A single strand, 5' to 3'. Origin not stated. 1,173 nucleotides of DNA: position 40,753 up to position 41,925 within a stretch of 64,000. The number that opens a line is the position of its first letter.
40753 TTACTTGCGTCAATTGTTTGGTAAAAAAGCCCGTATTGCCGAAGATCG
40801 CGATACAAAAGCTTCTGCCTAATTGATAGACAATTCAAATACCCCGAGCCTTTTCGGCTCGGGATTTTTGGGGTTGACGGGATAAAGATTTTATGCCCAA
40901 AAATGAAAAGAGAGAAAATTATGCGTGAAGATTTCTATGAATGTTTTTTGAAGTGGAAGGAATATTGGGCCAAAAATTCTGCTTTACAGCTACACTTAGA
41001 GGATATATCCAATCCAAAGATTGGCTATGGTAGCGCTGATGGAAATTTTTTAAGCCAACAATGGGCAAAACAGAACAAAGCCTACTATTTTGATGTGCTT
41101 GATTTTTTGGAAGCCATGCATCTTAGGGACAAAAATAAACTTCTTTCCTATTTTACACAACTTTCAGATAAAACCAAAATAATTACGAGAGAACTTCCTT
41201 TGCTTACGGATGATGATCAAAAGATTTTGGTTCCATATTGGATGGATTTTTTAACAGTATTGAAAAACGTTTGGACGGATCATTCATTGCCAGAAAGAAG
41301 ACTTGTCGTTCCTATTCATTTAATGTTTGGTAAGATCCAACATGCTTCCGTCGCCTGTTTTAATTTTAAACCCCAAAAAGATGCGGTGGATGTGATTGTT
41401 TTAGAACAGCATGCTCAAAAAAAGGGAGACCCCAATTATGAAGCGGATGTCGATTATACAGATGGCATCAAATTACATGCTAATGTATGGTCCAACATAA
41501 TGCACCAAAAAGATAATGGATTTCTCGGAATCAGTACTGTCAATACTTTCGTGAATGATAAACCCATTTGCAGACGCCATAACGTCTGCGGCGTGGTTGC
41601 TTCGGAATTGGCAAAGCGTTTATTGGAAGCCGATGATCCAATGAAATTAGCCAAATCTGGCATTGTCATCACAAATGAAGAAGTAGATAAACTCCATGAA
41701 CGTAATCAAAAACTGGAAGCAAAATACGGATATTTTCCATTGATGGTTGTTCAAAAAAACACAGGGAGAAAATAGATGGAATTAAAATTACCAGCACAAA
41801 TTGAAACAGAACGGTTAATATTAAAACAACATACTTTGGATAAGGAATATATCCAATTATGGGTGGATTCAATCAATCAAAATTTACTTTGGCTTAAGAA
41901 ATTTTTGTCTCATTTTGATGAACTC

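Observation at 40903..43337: YopJ-family-like effector gene fused into an operon with three tandem GNAT acetyltransferases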

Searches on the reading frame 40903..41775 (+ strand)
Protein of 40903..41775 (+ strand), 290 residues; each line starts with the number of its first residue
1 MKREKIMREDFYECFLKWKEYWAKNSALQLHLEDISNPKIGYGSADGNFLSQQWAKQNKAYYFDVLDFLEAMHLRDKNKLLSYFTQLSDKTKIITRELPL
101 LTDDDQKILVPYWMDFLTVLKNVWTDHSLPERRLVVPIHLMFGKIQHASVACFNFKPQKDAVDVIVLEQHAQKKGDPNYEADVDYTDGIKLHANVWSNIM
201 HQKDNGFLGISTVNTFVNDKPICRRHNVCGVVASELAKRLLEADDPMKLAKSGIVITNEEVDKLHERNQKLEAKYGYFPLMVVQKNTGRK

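Call 3: search_protein_families(library=pfam, proteins=[window:40903-41775:+], max_evalue=1)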
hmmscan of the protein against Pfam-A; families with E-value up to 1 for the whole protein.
window:40903-41775:+ (290 aa): 1 family
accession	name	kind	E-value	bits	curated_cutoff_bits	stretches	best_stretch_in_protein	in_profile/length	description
PF18363.6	PI_PP_I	-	0.19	12.3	28.5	0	7-39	29-61/94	Phosphoinositide phosphatase insertion domain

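Call 4: search_protein_families(library=ncbifam, proteins=[window:40903-41775:+], max_evalue=1)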
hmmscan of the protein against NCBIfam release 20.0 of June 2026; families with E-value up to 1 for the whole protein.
window:40903-41775:+ (290 aa): 1 family
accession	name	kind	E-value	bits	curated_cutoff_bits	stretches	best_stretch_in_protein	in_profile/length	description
NF008939.0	PRK12292.2-1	equivalog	0.11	11.2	335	1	213-262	61-110/391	ATP phosphoribosyltransferase regulatory subunit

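Call 5: find_homologous_proteins(query=window:40903-41772:+, max_evalue=0.001)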
Query window:40903-41772:+ (290 aa): 18 proteins with E <= 0.001 among 495 candidates.
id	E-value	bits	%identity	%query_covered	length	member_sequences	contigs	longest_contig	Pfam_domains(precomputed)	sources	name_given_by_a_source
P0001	6.3e-193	658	100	98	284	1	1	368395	-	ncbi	-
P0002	5.1e-172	589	89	98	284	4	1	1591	-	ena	-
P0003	7.1e-111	389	64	98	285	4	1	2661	-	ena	-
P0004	1.6e-110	387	64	98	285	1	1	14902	-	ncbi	-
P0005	1.4e-108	381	61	98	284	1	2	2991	-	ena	-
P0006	3.1e-104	367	59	100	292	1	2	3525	-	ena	-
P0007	3.4e-104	367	61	98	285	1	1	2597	-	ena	-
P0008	4.7e-101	356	62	90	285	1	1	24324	-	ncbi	ncbi:MAG: hypothetical protein ACI4OR_04150 [Alphaproteobacteria bacterium]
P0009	4.0e-99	350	60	90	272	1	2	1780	-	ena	-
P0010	8.1e-89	316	57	86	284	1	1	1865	-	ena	-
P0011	1.6e-88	315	57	86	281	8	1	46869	-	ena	-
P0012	3.5e-87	311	56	90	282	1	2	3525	-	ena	-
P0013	1.9e-85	305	55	90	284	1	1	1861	-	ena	-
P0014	5.1e-81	291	69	67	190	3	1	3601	-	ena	-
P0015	1.5e-79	286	53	86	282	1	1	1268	-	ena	-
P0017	4.9e-74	268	98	42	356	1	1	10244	-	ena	-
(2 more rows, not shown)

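Call 6: search_solved_structures(query=window:40903-41772:+, max_evalue=10)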
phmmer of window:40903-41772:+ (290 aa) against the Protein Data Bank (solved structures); distinct sequences matched with E-value up to 10: 2.
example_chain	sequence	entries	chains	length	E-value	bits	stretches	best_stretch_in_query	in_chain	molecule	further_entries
3gqj_A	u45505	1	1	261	0.012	18.6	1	87-132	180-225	Cell Inhibiting Factor (Cif)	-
4fbj_A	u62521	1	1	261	0.26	14.2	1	87-132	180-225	Hypothetical protein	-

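Call 10: search_solved_structures(query=A1, max_evalue=10, show_alignments=3)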
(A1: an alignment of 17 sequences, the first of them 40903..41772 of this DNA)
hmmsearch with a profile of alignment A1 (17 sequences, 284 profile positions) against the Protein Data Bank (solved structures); distinct sequences matched with E-value up to 10: 0.

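Call 13: find_encoding_contigs(protein=P0011, flank=6000, max_places=3)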
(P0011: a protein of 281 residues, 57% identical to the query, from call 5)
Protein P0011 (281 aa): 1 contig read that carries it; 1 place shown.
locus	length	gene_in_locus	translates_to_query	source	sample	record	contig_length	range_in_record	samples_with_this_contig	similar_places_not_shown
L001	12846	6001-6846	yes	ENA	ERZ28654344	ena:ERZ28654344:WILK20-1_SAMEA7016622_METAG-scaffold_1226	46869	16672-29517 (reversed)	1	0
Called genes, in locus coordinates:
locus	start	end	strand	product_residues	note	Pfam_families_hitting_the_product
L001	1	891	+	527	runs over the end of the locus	PF03193:RsgA_GTPase (faint), PF13476:AAA_23 (faint), PF00005:ABC_tran, PF02463:SMC_N (faint), PF13555:AAA_29 (faint), PF13304:AAA_21 (faint), PF13558:SbcC_Walker_B (faint), PF00005:ABC_tran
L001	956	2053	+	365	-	PF13458:Peripla_BP_6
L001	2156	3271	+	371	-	PF13433:Peripla_BP_5 (faint), PF13458:Peripla_BP_6, PF01094:ANF_receptor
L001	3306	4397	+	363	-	PF13458:Peripla_BP_6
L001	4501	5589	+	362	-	PF13458:Peripla_BP_6, PF13433:Peripla_BP_5 (faint), PF01094:ANF_receptor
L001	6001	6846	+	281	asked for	-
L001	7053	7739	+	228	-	-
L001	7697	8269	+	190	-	-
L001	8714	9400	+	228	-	PF08241:Methyltransf_11, PF13649:Methyltransf_25 (weak)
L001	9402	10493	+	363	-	PF00535:Glycos_transf_2, PF10111:Glyco_tranf_2_2 (weak), PF13641:Glyco_tranf_2_3, PF04138:GtrA_DPMS_TM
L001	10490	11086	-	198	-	PF00881:Nitroreductase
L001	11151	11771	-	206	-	-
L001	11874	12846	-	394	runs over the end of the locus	PF07219:HemY_N (weak), PF13428:TPR_14 (faint), PF14559:TPR_19 (faint), PF18073:Zn_ribbon_LapB (weak)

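Call 14: find_encoding_contigs(protein=P0008, flank=6000, max_places=3)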
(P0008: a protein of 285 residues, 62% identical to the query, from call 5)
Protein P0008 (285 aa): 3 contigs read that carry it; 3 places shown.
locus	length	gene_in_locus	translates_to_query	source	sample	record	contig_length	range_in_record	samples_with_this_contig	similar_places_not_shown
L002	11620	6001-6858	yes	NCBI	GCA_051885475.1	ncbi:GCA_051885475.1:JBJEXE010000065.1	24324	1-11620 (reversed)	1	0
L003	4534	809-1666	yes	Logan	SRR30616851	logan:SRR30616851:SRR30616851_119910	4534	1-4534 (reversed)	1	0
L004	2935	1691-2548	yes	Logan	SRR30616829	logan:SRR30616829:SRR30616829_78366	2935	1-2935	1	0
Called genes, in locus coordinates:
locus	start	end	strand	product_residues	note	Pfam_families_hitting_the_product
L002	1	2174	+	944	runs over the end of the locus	-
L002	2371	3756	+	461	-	PF02881:SRP54_N, PF00448:SRP54, PF01656:CbiA (weak), PF06414:Zeta_toxin (weak), PF02978:SRP_SPB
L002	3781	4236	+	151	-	PF00886:Ribosomal_S16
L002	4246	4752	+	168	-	PF01782:RimM, PF24986:PRC_RimM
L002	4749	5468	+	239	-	PF01746:tRNA_m1G_MT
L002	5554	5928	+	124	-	PF01245:Ribosomal_L19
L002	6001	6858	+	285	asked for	-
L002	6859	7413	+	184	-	PF13302:Acetyltransf_3, PF00583:Acetyltransf_1 (weak)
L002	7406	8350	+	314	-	PF01479:S4 (weak), PF00849:PseudoU_synth_2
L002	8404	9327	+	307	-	PF01636:APH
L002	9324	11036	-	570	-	PF00587:tRNA-synt_2b, PF04073:tRNA_edit, PF03129:HGTP_anticodon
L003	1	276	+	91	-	?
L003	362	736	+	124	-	PF01245:Ribosomal_L19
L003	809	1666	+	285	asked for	-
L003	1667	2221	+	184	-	PF13302:Acetyltransf_3, PF00583:Acetyltransf_1 (weak)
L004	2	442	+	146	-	?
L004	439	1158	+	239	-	PF01746:tRNA_m1G_MT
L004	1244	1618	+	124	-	PF01245:Ribosomal_L19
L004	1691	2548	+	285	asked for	-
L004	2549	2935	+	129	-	?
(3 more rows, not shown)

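Call 15: predict_structure(alignment_id=A1)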
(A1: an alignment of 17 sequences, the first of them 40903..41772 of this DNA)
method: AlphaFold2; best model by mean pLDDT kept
length: 290 residues; sequences in the alignment: 17
mean_pLDDT: 87.0   pTM: 0.87
mean pLDDT of the five models: 87.0, 86.6, 86.1, 85.8, 84.4
residues with pLDDT >= 90: 168; 70-90: 94; 50-70: 12; < 50: 16
segments of 3 or more residues with pLDDT < 50: 1-4, 279-290
pLDDT, mean of each block of 10 residues (from residue 1): 56 75 74 77 85 97 94 93 96 94 87 90 96 96 86 98 96 83 83 94 92 96 90 97 98 95 94 75 39
secondary structure, 60 per line:
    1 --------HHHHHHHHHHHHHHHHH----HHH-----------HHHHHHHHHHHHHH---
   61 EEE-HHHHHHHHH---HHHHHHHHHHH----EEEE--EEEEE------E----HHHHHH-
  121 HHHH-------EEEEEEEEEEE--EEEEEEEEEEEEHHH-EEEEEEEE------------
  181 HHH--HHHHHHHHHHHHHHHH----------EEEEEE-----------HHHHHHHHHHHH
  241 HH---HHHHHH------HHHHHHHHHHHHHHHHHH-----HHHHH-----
elements in order: H9-25 H44-57 E61-63 H65-73 H77-87 E92-95 E98-102 H114-119 H121-124 E132-142 E145-156 E161-168 H186-201 E212-217 H229-242 H246-251 H258-275 H281-285

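Call 18: fold_search(model_id=the predicted structure, library=pdb)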
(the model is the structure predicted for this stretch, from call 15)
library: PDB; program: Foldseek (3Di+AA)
matches with E <= 10: 659; with E <= 0.001: 15
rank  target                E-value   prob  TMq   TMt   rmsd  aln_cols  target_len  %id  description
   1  5ms8                  6.8e-06  1.00  0.41  0.33   5.9       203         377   13  Crystal structure of the legionella pneumophila effector protein RavZ_1-487 (released 2017-04-19)
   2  5io3                  8.1e-06  1.00  0.42  0.33   5.2       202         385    9  Crystal structure of the legionella pneumophila effector protein RavZ - I422 (released 2016-11-09)
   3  5izv_B                2.0e-05  1.00  0.39  0.32   6.5       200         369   12  Crystal structure of the legionella pneumophila effector protein RavZ - F222 (released 2016-11-09)
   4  5ms7                  3.7e-05  1.00  0.39  0.32   5.8       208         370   12  Crystal structure of the legionella pneumophila effector protein RavZ_20-502 (released 2017-04-19)
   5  5izv_A                5.0e-05  1.00  0.43  0.35   5.2       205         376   12  Crystal structure of the legionella pneumophila effector protein RavZ - F222 (released 2016-11-09)
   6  5ms2_A                1.1e-04  1.00  0.34  0.26   8.5       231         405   12  Crystal structure of the Legionella pneumophila effector protein RavZ in complex with human LC3B (released 2017-04-19)
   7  5cqc                  1.4e-04  1.00  0.34  0.29   7.6       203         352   12  Crystal structure of the legionella pneumophila effector protein RavZ (released 2015-09-09)
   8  5lnb                  2.0e-04  0.99  0.31  0.34   9.8       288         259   10  Crystal structure of the de-sumoylating protease (released 2017-08-16)
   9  9gnx_A                2.9e-04  1.00  0.27  0.39   8.8       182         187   14  Human SENP5 in complex with SUMO1 (E67D) (released 2025-07-16)
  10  2bkq_A                3.9e-04  1.00  0.39  0.51   8.4       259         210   11  NEDD8 protease (released 2005-02-21)
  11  9kqv_A                4.4e-04  0.95  0.27  0.23   8.9       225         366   12  Cryo-EM structure of MPXV core protease in complex with aloxistatin(E64d) (released 2025-03-12)
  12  5hzy                  5.5e-04  1.00  0.38  0.30   6.7       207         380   11  Crystal structure of the legionella pneumophila effector protein RavZ - P6322 (released 2016-11-09)
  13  9lim_A                7.4e-04  0.94  0.31  0.25  13.7       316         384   11  Crystal structure of the monkeypox virus N-tagged I7L protease in the P212121 space group (released 2025-04-16)
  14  1xt9_A                8.3e-04  1.00  0.40  0.52   6.9       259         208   10  Crystal Structure of Den1 in complex with Nedd8 (released 2004-12-21)
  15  1th0_A                8.8e-04  1.00  0.33  0.41   9.4       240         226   14  Structure of human Senp2 (released 2004-09-14)
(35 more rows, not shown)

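Call 23: find_related_loci(query=A1, collection=genome_contigs, flank=6000)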
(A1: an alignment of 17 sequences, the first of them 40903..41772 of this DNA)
Query A1 (290 aa) in genome_contigs; peptide patterns used: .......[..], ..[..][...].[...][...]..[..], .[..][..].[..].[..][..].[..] (x = any residue, [..] = any of these).
57 stretches matched a pattern; 2 encode a relative of the query (tblastn E <= 1e-3); 2 distinct loci.
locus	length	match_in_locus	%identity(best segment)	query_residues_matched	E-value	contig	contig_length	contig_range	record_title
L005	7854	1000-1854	64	7-290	3e-118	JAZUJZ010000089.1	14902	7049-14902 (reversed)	MAG: Alphaproteobacteria bacterium isolate T1900045249_TH20190019.MAGScoT_cleanbin_000104 SGB_5738_k141_202058, whole ge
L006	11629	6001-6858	58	3-289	9e-109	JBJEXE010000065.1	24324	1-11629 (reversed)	MAG: Alphaproteobacteria bacterium isolate LOHA11_bin.025 NODE_861_length_24324_cov_6.378384, whole genome shotgun seque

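Call 30: find_encoding_contigs(protein=P0006, flank=5000, max_places=3)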
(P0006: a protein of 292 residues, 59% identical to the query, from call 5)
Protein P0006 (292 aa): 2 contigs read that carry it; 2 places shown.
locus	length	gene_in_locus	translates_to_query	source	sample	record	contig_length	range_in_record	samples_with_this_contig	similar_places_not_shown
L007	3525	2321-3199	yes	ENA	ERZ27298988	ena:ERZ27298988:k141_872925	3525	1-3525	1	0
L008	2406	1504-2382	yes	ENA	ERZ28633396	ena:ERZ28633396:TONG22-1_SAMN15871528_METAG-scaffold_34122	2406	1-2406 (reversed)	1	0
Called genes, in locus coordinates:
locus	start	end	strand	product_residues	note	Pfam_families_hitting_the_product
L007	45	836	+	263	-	-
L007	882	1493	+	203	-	PF02545:Maf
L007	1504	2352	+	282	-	-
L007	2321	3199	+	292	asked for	-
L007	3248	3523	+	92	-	?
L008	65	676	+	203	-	PF02545:Maf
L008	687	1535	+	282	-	-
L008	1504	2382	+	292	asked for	-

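Call 31: find_encoding_contigs(protein=P0017, flank=6000, max_places=3)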
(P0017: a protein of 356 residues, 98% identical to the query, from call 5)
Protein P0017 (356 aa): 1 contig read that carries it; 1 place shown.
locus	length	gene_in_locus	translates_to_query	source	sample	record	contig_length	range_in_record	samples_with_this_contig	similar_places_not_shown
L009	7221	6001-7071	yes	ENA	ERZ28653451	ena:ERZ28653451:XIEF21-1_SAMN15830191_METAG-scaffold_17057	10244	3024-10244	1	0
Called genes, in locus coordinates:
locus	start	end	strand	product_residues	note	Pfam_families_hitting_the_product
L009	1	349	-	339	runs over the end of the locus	PF02086:MethyltransfD12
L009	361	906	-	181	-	PF10626:TraO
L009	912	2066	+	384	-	-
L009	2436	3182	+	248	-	PF13099:DUF3944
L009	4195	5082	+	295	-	PF13280:WYL, PF25583:WCX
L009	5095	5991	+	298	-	-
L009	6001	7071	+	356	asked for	-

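Call 32: find_encoding_contigs(protein=P0003, flank=5000, max_places=3)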
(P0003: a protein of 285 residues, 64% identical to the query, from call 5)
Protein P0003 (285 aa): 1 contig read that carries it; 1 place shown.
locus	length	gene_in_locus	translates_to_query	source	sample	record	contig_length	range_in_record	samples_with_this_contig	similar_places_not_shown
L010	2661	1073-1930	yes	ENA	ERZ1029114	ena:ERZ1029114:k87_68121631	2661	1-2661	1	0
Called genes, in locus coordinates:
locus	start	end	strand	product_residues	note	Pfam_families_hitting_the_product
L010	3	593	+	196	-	?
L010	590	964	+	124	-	PF01245:Ribosomal_L19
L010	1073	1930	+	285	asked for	-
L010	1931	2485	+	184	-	PF13302:Acetyltransf_3, PF00583:Acetyltransf_1 (weak)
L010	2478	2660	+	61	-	?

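Call 40: search_protein_representatives(alignment_id=A1)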
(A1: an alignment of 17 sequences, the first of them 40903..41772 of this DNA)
Query: 17 sequences, 284 profile positions. Proteins with E-value up to 0.001 (for the whole library): 38; up to 1e-10: 24; up to 1e-30: 8. The best 38 are listed.
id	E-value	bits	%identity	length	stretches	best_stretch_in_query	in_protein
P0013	1.5e-141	486.9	-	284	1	1-283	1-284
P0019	3.9e-92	324.8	-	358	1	1-265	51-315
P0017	2.8e-66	240.0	-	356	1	161-284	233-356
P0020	1.4e-40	155.6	-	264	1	21-268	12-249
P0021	1.9e-39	151.9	-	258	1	29-266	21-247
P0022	1.6e-37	145.6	-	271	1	29-266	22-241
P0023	2.8e-34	134.9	-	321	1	25-281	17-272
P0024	1.6e-31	125.9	-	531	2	31-268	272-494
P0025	1.1e-29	119.9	-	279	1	33-263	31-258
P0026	1.4e-29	119.6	-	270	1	27-264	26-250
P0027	1.7e-28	116.0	-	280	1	32-270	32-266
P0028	1.9e-25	105.9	-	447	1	22-263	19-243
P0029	6.5e-25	104.2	-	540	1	27-263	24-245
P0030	4.8e-23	98.1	-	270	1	32-262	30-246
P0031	5.0e-23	98.0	-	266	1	30-275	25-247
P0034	1.0e-18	83.9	-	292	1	32-265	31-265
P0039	3.8e-11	59.0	-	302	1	18-258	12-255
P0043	2.2e-09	53.3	-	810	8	46-75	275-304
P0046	6.2e-09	51.8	-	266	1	18-267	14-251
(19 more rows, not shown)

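Call 42: list_cluster_members(proteins=[P0019, P0020, P0023, P0025, P0028, P0029, P0031, P0034, P0039, P0046])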
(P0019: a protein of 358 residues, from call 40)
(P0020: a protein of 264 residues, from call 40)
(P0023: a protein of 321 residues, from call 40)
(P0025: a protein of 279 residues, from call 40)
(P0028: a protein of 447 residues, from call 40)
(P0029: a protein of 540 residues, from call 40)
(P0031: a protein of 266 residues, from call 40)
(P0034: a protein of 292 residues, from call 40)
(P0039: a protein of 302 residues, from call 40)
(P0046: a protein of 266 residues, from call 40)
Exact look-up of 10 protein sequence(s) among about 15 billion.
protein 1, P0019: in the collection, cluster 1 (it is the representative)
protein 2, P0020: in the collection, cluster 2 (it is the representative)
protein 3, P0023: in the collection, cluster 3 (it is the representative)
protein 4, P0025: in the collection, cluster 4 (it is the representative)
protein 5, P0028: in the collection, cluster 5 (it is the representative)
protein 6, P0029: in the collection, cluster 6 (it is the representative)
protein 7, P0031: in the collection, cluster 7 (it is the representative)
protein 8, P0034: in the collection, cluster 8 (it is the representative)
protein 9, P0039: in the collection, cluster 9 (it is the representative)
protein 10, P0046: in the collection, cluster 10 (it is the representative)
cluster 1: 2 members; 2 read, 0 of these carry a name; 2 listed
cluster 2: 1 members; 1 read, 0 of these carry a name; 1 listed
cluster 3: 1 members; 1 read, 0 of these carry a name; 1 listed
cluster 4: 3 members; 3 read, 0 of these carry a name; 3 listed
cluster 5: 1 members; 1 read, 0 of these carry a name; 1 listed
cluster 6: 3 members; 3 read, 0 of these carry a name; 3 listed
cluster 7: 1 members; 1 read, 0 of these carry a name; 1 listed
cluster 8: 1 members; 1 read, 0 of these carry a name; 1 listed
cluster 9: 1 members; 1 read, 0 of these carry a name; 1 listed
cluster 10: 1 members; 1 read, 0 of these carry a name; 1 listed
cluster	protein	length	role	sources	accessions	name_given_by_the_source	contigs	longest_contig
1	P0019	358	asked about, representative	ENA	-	-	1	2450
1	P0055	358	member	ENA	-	-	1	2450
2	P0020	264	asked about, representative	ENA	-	-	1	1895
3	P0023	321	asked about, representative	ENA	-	-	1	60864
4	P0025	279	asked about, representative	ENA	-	-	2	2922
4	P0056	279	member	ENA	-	-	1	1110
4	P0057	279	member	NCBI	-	-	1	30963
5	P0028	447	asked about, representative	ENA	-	-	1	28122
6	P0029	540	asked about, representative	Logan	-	-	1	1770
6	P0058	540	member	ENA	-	-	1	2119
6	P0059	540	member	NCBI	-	-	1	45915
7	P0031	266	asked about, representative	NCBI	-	-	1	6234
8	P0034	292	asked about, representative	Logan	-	-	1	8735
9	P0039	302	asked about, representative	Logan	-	-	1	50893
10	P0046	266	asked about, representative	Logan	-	-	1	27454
